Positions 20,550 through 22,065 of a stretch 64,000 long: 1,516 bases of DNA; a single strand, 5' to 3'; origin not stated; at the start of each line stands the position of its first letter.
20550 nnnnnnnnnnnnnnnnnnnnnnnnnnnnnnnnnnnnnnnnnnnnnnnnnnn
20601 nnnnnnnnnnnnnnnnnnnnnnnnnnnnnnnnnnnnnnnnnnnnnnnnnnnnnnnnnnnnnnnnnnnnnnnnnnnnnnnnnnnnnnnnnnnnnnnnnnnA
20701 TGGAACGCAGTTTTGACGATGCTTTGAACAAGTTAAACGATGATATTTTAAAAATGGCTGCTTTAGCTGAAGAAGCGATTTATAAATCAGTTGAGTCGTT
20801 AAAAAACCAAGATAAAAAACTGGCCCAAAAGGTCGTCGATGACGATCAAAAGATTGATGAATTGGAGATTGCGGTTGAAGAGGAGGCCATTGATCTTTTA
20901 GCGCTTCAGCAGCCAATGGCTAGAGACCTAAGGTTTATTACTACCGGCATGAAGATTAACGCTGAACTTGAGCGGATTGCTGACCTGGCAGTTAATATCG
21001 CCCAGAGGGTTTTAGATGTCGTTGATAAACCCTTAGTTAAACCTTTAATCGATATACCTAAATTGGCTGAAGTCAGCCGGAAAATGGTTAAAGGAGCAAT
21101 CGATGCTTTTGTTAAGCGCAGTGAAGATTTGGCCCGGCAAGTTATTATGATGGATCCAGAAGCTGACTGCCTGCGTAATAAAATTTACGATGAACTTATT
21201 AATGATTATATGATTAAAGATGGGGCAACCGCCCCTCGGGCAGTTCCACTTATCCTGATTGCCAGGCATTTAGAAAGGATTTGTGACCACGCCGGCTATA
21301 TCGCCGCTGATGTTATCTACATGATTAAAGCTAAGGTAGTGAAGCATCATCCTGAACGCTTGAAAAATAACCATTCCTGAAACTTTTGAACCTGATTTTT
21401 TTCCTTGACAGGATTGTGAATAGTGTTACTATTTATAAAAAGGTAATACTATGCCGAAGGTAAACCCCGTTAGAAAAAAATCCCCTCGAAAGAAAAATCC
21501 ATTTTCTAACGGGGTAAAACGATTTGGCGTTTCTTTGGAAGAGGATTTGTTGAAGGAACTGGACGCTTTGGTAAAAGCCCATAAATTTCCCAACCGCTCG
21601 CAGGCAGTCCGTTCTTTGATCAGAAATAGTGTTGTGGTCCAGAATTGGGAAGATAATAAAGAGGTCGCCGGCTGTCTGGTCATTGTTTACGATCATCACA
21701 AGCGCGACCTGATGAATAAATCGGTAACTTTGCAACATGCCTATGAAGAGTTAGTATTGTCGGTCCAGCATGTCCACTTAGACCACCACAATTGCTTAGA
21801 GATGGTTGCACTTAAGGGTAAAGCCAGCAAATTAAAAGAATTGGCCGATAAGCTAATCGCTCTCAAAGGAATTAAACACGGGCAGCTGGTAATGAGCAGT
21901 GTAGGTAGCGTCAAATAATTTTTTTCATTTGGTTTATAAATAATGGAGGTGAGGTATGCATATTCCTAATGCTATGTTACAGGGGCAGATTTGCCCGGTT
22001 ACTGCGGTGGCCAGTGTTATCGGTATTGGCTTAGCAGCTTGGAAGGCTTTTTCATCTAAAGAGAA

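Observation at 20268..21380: In-frame fusion of an ArsC/LMW-PTP-fold domain to PhoU at the end of the pst operon, with an internal RBS and start codon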

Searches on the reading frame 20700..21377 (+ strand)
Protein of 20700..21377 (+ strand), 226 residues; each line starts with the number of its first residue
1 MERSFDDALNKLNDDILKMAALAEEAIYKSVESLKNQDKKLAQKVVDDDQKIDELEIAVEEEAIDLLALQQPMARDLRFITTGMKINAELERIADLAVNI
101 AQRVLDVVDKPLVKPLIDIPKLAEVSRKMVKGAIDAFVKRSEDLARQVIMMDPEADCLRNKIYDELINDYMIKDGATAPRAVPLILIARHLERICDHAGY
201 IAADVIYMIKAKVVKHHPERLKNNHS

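Call 3: search_protein_families(library=pfam, proteins=[window:20700-21377:+], max_evalue=0.01)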
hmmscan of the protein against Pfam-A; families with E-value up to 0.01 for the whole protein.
window:20700-21377:+ (226 aa): 1 family
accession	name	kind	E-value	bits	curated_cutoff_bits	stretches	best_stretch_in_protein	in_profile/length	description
PF01895.24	PhoU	-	1.4e-43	147.6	23.5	2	16-104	1-89/89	PhoU domain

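Call 4: search_protein_families(library=ncbifam, proteins=[window:20700-21377:+], max_evalue=0.01)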
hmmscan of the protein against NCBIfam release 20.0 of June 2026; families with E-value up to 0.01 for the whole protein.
window:20700-21377:+ (226 aa): 2 families
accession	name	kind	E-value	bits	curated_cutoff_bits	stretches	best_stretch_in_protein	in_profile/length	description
TIGR02135.1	phoU_full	equivalog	4.7e-59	199.5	130.25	1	4-213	2-211/212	phosphate signaling complex protein PhoU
NF008332.0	PRK11115.1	equivalog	1e-37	129.9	342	1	4-217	13-225/239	phosphate signaling complex protein PhoU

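Call 50: find_related_loci(query=window:20700-21377:+, collection=metagenome_contigs, flank=2500)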
Query window:20700-21377:+ (226 aa) in metagenome_contigs; peptide patterns used: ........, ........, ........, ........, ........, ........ (x = any residue, [..] = any of these).
484 stretches matched a pattern; 372 encode a relative of the query (tblastn E <= 1e-3); the best 80 are kept; 80 distinct loci.
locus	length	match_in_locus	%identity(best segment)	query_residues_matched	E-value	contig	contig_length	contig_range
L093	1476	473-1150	95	1-226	4e-153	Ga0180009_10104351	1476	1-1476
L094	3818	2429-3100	75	1-224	2e-113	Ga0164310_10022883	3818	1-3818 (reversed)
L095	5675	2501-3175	73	1-225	3e-111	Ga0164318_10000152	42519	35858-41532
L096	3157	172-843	77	1-224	8e-114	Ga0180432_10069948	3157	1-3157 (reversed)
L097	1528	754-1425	75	1-224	3e-119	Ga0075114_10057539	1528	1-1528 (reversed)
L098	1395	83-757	74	1-225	2e-119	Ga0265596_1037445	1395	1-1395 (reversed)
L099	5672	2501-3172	73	1-224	9e-109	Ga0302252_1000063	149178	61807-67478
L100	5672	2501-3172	75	1-224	2e-108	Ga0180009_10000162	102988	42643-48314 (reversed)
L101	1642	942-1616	73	1-225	2e-114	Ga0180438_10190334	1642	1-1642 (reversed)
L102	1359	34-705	73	1-224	2e-115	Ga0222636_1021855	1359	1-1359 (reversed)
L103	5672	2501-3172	73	1-224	1e-106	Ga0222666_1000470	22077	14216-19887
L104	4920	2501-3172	74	1-224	2e-106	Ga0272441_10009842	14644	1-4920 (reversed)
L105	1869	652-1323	74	1-224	2e-112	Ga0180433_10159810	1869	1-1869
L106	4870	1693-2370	75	1-226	6e-105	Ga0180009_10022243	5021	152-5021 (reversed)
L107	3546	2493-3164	74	1-224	1e-105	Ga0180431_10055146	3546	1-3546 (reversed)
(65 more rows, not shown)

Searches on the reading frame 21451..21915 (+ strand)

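Call 27: search_protein_families(library=ncbifam, proteins=[window:21451-21915:+], max_evalue=0.001)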
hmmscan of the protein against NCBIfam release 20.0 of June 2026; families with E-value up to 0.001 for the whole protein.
window:21451-21915:+ (155 aa): 6 families
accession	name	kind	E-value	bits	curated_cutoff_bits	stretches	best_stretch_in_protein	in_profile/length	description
NF003381.0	PRK04460.1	equivalog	5.7e-48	162.6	105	1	22-152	4-135/139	nickel-responsive transcriptional regulator NikR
NF001884.0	PRK00630.1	subfamily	1.5e-38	132.2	119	1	20-151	8-143/148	nickel responsive regulator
NF002815.0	PRK02967.1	equivalog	1.3e-36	125.7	83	1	23-149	2-130/139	nickel-responsive transcriptional regulator NikR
NF002169.0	PRK01002.1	subfamily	9.2e-35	119.6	111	1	22-150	4-134/141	nickel responsive regulator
TIGR02793.1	nikR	equivalog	8.1e-31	107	175.45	1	24-147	2-126/129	nickel-responsive transcriptional regulator NikR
NF058555.1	TransRegCdrSHalo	equivalog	3.3e-05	23.8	100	1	34-65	13-44/61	transcriptional regulator CdrS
